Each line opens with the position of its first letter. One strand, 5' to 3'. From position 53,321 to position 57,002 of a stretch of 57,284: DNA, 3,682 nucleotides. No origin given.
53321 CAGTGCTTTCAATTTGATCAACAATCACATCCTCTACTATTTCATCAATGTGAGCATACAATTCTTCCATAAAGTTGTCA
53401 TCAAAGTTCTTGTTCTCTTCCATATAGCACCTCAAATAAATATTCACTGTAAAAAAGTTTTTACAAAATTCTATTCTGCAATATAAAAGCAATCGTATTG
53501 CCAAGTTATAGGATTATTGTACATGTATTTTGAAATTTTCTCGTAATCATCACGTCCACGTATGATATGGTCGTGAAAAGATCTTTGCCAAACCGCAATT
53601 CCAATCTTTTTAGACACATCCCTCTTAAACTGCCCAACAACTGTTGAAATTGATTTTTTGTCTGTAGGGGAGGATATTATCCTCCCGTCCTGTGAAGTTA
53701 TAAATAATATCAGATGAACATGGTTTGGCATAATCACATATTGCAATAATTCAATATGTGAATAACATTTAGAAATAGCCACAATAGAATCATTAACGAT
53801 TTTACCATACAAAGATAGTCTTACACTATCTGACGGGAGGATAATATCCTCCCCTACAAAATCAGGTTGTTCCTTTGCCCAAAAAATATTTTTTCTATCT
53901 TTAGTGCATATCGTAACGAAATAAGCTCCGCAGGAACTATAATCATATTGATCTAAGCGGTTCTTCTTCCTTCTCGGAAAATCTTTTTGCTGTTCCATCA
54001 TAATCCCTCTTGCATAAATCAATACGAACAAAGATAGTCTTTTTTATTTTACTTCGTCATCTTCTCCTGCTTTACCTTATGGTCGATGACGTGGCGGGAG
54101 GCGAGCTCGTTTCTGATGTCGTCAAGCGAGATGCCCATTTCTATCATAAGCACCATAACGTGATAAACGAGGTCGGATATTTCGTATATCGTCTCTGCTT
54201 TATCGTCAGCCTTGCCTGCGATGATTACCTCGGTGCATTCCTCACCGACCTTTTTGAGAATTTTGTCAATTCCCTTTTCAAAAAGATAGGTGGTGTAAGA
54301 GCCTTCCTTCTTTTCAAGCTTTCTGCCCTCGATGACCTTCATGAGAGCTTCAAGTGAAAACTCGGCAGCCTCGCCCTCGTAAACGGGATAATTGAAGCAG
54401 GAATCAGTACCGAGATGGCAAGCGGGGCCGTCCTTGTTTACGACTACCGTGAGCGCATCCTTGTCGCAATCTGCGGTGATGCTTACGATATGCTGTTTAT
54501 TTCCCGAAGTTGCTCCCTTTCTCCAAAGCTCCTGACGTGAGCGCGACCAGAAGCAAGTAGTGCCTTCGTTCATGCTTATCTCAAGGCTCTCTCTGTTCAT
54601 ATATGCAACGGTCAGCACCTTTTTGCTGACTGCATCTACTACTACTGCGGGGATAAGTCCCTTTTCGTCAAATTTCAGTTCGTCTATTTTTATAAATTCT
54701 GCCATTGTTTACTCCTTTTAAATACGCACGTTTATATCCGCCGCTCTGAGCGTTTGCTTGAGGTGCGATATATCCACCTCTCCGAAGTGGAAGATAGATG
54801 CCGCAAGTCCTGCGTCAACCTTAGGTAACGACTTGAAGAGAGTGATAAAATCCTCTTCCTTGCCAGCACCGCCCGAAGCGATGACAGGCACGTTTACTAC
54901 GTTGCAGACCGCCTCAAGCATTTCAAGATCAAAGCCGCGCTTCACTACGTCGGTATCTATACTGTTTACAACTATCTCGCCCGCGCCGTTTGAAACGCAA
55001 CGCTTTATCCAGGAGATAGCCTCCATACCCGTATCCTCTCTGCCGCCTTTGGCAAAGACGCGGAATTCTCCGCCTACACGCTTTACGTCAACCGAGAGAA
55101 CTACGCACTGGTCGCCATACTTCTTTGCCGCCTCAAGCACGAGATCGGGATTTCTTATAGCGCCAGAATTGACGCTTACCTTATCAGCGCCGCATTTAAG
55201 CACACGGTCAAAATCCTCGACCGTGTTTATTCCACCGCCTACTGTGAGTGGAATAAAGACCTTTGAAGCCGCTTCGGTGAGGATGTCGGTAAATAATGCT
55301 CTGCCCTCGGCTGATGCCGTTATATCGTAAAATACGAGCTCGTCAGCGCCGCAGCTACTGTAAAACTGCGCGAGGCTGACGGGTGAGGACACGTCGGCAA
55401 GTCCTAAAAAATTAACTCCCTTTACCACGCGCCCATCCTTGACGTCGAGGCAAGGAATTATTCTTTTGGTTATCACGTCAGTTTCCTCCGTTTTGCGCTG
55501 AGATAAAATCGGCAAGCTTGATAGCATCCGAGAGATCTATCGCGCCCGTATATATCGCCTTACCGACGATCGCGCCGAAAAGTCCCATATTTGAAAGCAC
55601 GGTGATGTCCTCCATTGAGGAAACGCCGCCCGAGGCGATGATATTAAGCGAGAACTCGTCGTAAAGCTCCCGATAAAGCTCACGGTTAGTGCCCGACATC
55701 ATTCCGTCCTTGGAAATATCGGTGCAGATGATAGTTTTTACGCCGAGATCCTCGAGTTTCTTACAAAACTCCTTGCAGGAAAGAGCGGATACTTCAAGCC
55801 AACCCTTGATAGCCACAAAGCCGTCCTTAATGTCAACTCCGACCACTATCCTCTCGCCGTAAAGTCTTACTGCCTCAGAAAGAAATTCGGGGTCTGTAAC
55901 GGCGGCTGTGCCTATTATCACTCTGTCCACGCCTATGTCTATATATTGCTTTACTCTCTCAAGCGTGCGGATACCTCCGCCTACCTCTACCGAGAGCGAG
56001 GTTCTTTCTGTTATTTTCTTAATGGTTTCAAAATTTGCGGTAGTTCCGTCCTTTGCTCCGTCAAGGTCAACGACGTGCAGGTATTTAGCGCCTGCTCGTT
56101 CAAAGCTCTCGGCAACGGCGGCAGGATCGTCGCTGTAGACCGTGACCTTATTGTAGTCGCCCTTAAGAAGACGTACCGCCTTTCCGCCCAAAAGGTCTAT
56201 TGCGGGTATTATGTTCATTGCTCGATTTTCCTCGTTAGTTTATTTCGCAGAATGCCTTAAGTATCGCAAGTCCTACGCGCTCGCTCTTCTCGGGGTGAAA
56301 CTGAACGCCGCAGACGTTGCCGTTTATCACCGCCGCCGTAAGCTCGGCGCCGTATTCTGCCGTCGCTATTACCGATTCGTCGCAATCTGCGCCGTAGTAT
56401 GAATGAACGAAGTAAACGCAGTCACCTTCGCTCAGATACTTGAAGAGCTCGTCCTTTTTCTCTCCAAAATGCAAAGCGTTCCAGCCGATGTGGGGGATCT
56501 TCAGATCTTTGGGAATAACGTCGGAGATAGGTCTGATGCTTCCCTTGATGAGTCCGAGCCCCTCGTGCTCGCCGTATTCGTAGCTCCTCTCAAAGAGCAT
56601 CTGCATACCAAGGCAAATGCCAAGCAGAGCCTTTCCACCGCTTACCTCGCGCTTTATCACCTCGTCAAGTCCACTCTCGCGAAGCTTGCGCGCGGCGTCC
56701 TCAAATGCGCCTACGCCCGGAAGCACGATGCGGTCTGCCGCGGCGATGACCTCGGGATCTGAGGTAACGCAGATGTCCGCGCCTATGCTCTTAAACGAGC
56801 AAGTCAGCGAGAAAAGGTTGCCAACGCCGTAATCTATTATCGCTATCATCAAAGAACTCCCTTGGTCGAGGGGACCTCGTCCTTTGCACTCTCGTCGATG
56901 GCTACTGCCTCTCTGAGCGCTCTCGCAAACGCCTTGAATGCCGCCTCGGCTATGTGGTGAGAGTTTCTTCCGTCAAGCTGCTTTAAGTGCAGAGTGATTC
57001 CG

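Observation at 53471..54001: REP-like GTAG+palindrome doublet embedded in frame inside a RAYT/IS200-like HUH gene, bracketing its HUH motif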

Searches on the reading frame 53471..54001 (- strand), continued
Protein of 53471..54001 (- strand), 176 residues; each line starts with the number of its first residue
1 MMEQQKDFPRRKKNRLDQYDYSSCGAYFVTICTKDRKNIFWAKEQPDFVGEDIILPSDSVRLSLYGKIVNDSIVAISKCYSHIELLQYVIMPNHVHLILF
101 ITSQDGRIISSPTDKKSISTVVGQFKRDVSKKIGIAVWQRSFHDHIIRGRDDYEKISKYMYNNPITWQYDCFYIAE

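Call 41: search_solved_structures(query=A1, max_evalue=1, show_alignments=2)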
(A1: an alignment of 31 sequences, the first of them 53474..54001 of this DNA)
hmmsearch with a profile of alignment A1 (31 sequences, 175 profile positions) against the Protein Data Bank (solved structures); distinct sequences matched with E-value up to 1: 2.
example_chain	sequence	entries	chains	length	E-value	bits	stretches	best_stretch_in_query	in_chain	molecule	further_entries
4er8_A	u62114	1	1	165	1.4e-08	37.8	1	61-166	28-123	TnpArep for protein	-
2ec2_A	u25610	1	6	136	0.25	14.2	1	69-163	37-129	136aa long hypothetical transposase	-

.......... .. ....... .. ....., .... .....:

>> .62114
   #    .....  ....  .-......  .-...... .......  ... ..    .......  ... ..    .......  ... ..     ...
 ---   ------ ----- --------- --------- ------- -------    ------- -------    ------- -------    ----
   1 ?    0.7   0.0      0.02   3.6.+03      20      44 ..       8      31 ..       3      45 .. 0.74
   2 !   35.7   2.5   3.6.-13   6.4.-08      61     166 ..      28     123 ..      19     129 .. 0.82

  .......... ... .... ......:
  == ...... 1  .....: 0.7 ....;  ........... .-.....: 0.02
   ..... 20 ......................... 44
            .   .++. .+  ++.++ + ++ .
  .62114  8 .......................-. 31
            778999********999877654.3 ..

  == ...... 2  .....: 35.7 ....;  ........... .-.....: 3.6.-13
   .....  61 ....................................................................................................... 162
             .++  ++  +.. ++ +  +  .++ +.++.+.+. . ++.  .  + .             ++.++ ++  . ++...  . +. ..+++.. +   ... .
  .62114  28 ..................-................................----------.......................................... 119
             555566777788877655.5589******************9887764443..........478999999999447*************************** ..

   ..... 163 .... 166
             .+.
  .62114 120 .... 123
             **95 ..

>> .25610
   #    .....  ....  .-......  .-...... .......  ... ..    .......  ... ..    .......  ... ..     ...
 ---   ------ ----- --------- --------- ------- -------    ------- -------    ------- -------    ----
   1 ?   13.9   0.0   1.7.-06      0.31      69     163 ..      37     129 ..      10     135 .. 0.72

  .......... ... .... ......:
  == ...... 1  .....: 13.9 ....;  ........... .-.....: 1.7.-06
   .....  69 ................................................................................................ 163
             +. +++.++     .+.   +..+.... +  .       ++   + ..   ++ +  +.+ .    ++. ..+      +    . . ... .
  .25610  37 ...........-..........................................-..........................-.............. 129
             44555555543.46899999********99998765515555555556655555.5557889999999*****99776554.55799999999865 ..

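Call 55: predict_structure(alignment_id=A1)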
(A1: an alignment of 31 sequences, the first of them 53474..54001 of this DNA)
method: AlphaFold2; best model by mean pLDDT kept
length: 176 residues; sequences in the alignment: 31
mean_pLDDT: 75.6   pTM: 0.72
mean pLDDT of the five models: 75.6, 74.3, 73.1, 72.8, 72.3
residues with pLDDT >= 90: 53; 70-90: 70; 50-70: 22; < 50: 31
segments of 3 or more residues with pLDDT < 50: 1-9, 20-22, 51-57, 106-115
pLDDT, mean of each block of 10 residues (from residue 1): 39 53 72 90 72 52 93 90 88 91 54 60 93 93 83 86 79 72
secondary structure, 60 per line:
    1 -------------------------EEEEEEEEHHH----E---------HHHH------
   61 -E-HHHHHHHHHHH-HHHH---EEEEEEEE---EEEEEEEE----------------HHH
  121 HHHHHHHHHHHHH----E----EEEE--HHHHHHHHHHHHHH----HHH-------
elements in order: E26-33 H51-54 H64-74 H76-79 E83-90 E94-101 H118-133 E143-146 H149-162

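Call 58: fold_search(model_id=the predicted structure, library=pdb)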
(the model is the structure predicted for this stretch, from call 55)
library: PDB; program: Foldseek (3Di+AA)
matches with E <= 10: 1101; with E <= 0.001: 30
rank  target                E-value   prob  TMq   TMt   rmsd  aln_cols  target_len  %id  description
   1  4er8_A                6.5e-08  1.00  0.57  0.60   4.6       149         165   19  Structure of the REP associates tyrosine transposase bound to a REP hairpin (released 2012-08-15)
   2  2xm3_A                5.1e-06  1.00  0.44  0.60   7.0       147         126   19  Deinococcus radiodurans ISDra2 Transposase Left end DNA complex (released 2010-10-13)
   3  2xma_A                7.4e-06  1.00  0.41  0.50   8.3       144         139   20  DEINOCOCCUS RADIODURANS ISDRA2 TRANSPOSASE RIGHT END DNA COMPLEX (released 2010-10-13)
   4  2xma_E                7.4e-06  1.00  0.40  0.49  11.7       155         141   22  DEINOCOCCUS RADIODURANS ISDRA2 TRANSPOSASE RIGHT END DNA COMPLEX (released 2010-10-13)
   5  2xm3_D                8.3e-06  1.00  0.44  0.59   7.1       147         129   19  Deinococcus radiodurans ISDra2 Transposase Left end DNA complex (released 2010-10-13)
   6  2xm3_C                1.3e-05  1.00  0.44  0.59   6.9       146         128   18  Deinococcus radiodurans ISDra2 Transposase Left end DNA complex (released 2010-10-13)
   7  2f4f_A                1.4e-05  1.00  0.44  0.57  12.5       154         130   19  Crystal structure of IS200 transposase (released 2005-12-13)
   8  2xqc_D                1.5e-05  1.00  0.41  0.52   9.9       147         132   20  DEINOCOCCUS RADIODURANS ISDRA2 TRANSPOSASE COMPLEXED WITH LEFT END RECOGNITION AND CLEAVAGE SITE AND ZN (released 2010-10-13)
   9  2xo6_D                1.6e-05  1.00  0.38  0.50   8.5       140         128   19  DEINOCOCCUS RADIODURANS ISDRA2 TRANSPOSASE Y132F MUTANT COMPLEXED WITH LEFT END RECOGNITION AND CLEAVAGE SITE (released 2010-10-13)
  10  2vjv_A                2.0e-05  1.00  0.45  0.60   7.3       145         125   16  Crystal structure of the IS608 transposase in complex with left end 26-mer DNA hairpin and a 6-mer DNA representing th (released 2008-02-19)
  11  2vic_A                2.1e-05  1.00  0.44  0.51  10.8       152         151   17  CRYSTAL STRUCTURE OF THE ISHP608 TRANSPOSASE IN COMPLEX with Left end 26- mer DNA and manganese (released 2008-02-19)
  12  2vih_B                2.2e-05  1.00  0.45  0.59   8.3       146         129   18  CRYSTAL STRUCTURE OF THE IS608 TRANSPOSASE IN COMPLEX WITH Left END 26-MER DNA (released 2008-02-19)
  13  2vju_A                2.2e-05  1.00  0.44  0.58   9.0       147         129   18  Crystal structure of the IS608 transposase in complex with the complete Right end 35-mer DNA and manganese (released 2008-02-19)
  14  2ec2_E                2.2e-05  1.00  0.44  0.58  12.7       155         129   19  Crystal structure of transposase from Sulfolobus tokodaii (released 2007-02-27)
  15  2xma_B                2.4e-05  1.00  0.41  0.52   8.2       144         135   19  DEINOCOCCUS RADIODURANS ISDRA2 TRANSPOSASE RIGHT END DNA COMPLEX (released 2010-10-13)
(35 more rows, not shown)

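Call 87: search_protein_representatives(protein=window:53474-54001:-)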
Query: 176 residues. Proteins with E-value up to 0.001 (for the whole library): 19414; up to 1e-10: 6669; up to 1e-30: 140. The best 150 are listed.
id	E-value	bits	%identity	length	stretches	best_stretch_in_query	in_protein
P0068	5.1e-72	257.2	66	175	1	2-174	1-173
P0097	3.8e-66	238.1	63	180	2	17-117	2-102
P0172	2.6e-51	189.8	58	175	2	45-173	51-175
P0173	1.6e-49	184.0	57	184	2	7-117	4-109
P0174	2.5e-48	180.1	69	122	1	2-115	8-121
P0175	5.6e-48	178.9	54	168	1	2-175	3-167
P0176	1.1e-46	174.8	51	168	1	7-175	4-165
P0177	4.0e-45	169.6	50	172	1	8-175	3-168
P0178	1.2e-43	164.9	55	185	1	7-175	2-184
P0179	6.8e-42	159.1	48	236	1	7-174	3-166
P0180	6.9e-41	155.8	51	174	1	6-174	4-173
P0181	1.3e-40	155.0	49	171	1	8-173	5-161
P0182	1.8e-40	154.5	56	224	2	58-170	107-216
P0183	2.4e-39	150.8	52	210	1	7-175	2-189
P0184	3.1e-39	150.4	47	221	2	9-173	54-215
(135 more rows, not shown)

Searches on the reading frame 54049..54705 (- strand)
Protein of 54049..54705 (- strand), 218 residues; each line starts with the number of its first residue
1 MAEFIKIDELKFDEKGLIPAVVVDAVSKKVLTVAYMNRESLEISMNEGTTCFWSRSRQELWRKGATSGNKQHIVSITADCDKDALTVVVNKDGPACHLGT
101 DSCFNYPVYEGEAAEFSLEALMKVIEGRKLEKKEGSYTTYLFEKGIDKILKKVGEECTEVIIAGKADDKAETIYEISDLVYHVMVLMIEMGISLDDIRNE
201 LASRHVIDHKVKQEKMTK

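Call 60: search_protein_families(library=pfam, proteins=[window:54049-54705:-], max_evalue=0.001)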
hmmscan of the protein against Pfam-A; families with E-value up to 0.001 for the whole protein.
window:54049-54705:- (218 aa): 2 families
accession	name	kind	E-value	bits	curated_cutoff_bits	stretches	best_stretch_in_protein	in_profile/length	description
PF01502.23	PRA-CH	-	1.4e-31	108.6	27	1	33-105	2-74/74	Phosphoribosyl-AMP cyclohydrolase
PF01503.22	PRA-PH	-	2.8e-23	82.6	21.3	1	119-205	2-86/86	Phosphoribosyl-ATP pyrophosphohydrolase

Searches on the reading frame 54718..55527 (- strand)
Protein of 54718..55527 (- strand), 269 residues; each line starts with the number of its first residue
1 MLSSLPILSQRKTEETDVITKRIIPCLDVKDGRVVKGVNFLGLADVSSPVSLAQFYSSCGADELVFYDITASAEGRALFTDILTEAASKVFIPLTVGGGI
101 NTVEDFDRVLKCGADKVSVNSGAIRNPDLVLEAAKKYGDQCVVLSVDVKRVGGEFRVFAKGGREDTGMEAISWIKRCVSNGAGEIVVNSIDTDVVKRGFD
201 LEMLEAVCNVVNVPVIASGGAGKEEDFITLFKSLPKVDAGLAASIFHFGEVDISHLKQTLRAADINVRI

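Call 60: search_protein_families(library=pfam, proteins=[window:54718-55527:-], max_evalue=0.001)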
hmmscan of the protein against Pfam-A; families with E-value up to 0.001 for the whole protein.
window:54718-55527:- (269 aa): 4 families
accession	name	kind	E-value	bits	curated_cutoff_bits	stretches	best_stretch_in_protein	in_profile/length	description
PF00977.27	His_biosynth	-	9.7e-75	251.3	23.6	1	22-251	1-227/228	Histidine biosynthesis protein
PF02581.23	TMP-TENI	-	1.9e-05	24.6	27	0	77-121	135-178/180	Thiamine monophosphate synthase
PF03060.21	NMO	-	2.6e-05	24.2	28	0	201-230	182-211/331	Nitronate monooxygenase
PF01207.24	Dus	-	0.00017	21.2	20.4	0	85-132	178-226/311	Dihydrouridine synthase (Dus)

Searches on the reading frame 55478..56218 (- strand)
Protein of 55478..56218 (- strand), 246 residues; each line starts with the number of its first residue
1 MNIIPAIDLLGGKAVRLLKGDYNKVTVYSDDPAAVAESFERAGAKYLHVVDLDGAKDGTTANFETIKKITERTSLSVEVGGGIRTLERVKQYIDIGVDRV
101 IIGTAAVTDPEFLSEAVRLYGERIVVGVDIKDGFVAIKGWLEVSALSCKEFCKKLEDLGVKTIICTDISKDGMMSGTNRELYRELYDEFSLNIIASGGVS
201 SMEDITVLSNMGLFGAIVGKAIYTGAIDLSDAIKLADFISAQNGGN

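Call 60: search_protein_families(library=pfam, proteins=[window:55478-56218:-], max_evalue=0.001)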
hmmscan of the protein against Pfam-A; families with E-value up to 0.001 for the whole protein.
window:55478-56218:- (246 aa): 6 families
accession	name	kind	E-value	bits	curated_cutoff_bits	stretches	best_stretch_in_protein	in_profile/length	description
PF00977.27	His_biosynth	-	3.5e-83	279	23.6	1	3-227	2-227/228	Histidine biosynthesis protein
PF01207.24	Dus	-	2.9e-10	40.2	20.4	1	57-115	167-226/311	Dihydrouridine synthase (Dus)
PF05690.20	ThiG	-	8.7e-09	35.5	23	1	13-111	114-214/247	Thiazole biosynthesis protein ThiG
PF01729.25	QRPTase_C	-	0.00013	22.2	23.1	0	37-105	91-157/169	Quinolinate phosphoribosyl transferase, C-terminal domain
PF00290.26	Trp_syntA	-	0.00014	21.3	27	0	64-109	188-232/259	Tryptophan synthase alpha chain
PF04131.20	NanE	-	0.00022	20.9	27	0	58-111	129-180/192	Putative N-acetylmannosamine-6-phosphate epimerase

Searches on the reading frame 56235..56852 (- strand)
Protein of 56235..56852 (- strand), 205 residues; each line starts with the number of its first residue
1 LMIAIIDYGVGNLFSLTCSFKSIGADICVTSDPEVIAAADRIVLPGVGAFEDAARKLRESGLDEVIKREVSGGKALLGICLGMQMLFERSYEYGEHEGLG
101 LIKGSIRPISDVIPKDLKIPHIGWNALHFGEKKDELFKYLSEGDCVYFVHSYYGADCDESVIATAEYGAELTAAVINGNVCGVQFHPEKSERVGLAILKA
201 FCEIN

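Call 60: search_protein_families(library=pfam, proteins=[window:56235-56852:-], max_evalue=0.001)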
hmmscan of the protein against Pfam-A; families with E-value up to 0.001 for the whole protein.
window:56235-56852:- (205 aa): 2 families
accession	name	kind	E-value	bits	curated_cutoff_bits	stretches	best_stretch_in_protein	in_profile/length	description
PF00117.34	GATase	-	2.4e-17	63.6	22.8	1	5-199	2-184/190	Glutamine amidotransferase class-I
PF07685.20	GATase_3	-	1.3e-08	35.1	27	1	32-105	33-114/196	CobB/CobQ-like glutamine amidotransferase domain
